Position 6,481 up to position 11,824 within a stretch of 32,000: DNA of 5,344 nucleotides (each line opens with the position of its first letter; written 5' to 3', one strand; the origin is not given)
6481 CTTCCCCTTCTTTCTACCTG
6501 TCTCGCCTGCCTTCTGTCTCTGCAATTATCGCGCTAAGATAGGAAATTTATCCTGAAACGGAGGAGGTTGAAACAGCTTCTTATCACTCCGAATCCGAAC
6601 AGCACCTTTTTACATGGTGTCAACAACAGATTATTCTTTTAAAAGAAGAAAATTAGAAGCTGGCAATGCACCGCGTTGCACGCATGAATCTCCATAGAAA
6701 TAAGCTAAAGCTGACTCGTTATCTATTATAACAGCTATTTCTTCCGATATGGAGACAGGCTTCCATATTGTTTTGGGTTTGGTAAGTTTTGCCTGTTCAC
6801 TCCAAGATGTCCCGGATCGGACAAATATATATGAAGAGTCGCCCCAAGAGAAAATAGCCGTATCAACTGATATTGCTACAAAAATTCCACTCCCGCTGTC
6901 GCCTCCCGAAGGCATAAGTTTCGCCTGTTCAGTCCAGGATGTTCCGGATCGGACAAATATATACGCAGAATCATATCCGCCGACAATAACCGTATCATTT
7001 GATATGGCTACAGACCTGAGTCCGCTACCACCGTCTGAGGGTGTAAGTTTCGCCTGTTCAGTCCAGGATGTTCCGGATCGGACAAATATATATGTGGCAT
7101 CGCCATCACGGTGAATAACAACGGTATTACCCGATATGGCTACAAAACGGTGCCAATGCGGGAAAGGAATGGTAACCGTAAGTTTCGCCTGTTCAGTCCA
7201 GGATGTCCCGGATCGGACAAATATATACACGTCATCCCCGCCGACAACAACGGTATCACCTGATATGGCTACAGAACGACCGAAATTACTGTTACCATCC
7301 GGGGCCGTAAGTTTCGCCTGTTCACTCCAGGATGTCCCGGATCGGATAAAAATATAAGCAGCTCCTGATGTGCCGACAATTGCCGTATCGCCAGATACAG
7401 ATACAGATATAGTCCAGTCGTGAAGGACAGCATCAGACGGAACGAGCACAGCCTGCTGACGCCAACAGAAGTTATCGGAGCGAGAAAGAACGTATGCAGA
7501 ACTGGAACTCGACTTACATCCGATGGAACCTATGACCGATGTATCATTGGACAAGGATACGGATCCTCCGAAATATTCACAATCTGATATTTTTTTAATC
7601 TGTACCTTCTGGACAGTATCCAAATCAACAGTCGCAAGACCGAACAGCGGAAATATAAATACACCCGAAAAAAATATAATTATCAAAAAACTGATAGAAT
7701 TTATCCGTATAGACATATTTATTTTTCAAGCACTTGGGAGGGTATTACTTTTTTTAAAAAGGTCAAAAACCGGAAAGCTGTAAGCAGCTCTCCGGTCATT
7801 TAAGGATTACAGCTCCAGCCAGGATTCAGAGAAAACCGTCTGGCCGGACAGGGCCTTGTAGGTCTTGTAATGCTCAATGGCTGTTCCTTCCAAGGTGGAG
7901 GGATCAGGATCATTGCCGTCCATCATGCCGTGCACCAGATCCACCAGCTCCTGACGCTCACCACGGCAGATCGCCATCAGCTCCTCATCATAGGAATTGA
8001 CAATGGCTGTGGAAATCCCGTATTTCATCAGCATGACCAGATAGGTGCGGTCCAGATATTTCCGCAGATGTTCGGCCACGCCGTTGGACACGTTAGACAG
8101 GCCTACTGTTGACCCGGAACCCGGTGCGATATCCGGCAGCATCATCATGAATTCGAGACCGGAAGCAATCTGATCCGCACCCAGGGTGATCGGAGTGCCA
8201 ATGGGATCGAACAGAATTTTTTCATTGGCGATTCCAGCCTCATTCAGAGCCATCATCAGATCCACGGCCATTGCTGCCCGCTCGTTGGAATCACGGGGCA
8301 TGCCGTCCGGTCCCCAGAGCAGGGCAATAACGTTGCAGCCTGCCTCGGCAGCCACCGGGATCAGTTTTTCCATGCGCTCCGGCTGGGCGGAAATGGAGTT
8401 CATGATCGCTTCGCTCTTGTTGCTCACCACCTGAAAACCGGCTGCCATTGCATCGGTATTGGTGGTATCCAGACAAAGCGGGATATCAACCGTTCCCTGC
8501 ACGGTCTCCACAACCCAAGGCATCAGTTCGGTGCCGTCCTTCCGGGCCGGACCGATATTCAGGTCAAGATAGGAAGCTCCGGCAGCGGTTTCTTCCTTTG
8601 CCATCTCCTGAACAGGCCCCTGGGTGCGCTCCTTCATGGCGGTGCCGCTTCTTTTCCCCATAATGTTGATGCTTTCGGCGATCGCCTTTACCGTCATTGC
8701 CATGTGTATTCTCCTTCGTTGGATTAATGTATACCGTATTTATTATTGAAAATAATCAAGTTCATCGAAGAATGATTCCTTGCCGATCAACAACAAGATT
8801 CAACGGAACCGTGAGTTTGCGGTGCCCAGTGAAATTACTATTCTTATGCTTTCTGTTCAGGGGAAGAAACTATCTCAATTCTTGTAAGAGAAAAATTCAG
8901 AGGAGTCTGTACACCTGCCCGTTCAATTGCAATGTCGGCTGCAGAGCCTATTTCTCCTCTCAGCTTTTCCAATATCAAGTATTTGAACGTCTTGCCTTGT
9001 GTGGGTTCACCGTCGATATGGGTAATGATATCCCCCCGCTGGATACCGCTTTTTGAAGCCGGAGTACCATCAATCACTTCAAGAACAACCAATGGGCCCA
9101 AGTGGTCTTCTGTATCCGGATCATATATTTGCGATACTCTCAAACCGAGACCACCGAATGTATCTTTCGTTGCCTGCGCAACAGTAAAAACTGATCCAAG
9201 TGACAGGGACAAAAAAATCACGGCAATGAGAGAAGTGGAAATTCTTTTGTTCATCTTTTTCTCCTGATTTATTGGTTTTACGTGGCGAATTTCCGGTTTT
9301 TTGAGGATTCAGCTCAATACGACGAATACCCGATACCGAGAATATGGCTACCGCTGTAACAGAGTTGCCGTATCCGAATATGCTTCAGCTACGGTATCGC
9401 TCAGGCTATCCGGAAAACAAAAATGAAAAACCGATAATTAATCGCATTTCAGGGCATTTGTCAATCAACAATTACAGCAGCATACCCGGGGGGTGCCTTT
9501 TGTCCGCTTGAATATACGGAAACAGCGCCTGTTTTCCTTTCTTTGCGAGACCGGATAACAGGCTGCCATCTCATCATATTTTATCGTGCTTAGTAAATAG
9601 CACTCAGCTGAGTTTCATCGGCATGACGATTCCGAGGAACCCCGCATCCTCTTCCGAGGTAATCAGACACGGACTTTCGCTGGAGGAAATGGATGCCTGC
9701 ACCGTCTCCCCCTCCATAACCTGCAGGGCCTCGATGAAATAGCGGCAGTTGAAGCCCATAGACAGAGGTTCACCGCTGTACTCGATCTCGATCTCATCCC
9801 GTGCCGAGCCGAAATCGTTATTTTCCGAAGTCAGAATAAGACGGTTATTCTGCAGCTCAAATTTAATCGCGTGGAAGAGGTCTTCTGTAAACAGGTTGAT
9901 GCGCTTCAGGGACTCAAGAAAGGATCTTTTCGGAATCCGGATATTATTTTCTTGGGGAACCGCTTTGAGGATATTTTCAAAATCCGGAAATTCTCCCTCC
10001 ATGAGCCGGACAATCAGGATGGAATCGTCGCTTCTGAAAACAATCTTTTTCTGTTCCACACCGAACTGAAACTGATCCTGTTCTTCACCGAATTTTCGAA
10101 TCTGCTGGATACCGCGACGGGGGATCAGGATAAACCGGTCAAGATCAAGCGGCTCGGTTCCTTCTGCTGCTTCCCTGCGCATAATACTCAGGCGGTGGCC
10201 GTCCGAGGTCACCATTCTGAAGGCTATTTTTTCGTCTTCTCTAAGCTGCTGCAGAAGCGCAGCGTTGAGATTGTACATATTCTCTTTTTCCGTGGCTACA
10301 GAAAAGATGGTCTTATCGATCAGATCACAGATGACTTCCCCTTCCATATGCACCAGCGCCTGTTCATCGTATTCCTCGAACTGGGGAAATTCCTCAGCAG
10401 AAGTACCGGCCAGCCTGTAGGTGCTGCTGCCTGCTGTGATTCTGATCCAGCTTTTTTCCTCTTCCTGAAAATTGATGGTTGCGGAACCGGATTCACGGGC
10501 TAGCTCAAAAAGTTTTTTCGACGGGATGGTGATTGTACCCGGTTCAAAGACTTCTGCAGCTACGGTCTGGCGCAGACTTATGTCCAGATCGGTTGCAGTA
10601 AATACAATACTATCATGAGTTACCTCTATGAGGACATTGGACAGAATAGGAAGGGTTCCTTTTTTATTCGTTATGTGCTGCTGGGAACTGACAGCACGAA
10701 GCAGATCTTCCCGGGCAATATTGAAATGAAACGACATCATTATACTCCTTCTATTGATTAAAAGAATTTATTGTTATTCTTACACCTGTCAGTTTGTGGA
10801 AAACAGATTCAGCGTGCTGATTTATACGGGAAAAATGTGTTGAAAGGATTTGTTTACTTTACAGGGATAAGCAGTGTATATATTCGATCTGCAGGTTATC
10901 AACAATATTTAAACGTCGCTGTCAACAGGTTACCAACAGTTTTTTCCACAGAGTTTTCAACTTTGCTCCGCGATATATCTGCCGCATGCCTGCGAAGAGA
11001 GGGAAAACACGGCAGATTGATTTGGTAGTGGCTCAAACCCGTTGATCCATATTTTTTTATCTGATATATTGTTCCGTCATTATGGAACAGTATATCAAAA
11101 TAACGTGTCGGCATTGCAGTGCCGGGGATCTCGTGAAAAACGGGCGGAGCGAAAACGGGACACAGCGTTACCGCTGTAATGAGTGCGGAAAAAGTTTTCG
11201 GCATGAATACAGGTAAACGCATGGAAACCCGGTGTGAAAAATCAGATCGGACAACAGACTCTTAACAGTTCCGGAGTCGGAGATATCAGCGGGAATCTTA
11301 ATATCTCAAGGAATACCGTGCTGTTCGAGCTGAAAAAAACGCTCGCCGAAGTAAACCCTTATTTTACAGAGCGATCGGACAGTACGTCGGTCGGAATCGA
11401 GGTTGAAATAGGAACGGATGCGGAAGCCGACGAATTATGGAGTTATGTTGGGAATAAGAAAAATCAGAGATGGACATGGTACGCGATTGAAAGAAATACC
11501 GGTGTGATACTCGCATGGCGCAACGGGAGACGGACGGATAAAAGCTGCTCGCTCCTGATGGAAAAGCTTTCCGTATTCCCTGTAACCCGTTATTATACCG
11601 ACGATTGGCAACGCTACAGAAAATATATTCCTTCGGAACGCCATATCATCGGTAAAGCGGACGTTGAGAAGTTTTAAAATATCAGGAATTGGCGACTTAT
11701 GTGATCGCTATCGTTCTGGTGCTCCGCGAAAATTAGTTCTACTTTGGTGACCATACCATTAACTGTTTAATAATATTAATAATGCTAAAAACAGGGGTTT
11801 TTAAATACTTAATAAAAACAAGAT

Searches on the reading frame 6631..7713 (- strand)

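Call 96: search_protein_families(library=pfam, proteins=[window:6631-7713:-], max_evalue=0.001)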
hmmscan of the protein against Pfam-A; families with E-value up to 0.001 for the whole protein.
window:6631-7713:- (360 aa): 3 families
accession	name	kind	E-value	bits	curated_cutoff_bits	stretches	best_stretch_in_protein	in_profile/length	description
PF14312.12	FG-GAP_2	-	9.1e-32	109.5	23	4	129-158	1-32/49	FG-GAP repeat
PF13360.13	PQQ_2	-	0.00013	22.1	27.6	1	101-203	111-215/233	Outer membrane protein assembly factor BamB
PF25744.1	T4_Y13H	-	0.00091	19.5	27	0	151-183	12-45/61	Bacteriophage T4 Y13H protein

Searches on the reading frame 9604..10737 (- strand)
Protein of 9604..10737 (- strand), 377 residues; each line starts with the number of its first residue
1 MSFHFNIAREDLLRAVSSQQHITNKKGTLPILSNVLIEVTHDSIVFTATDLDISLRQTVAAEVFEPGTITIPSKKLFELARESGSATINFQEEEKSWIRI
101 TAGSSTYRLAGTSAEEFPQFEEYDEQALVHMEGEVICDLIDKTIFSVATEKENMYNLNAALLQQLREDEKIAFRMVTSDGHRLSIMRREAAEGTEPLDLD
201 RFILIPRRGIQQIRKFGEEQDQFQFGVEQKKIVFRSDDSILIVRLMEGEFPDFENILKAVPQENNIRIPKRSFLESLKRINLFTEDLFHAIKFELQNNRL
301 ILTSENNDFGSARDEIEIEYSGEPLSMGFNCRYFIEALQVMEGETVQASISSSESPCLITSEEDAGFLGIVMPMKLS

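Call 96: search_protein_families(library=pfam, proteins=[window:9604-10737:-], max_evalue=0.001)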
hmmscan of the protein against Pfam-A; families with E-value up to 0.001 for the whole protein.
window:9604-10737:- (377 aa): 3 families
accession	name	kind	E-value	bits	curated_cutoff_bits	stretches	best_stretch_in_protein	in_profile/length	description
PF00712.24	DNA_pol3_beta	-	5.4e-28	98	24.4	1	4-120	2-119/120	DNA polymerase III beta subunit, N-terminal domain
PF02768.20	DNA_pol3_beta_3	-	1.7e-23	83.2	27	1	263-374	9-120/121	DNA polymerase III beta subunit, C-terminal domain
PF02767.21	DNA_pol3_beta_2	-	1.9e-20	73.7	27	1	132-252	3-116/116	DNA polymerase III beta subunit, central domain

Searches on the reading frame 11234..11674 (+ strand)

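Call 96: search_protein_families(library=pfam, proteins=[window:11234-11674:+], max_evalue=0.001)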
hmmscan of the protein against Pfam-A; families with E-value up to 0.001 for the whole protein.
window:11234-11674:+ (147 aa): 1 family
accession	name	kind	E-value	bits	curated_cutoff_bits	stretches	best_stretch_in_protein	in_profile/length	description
PF03400.19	DDE_Tnp_IS1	-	1.7e-21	77.3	24.1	1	63-142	5-84/131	IS1 transposase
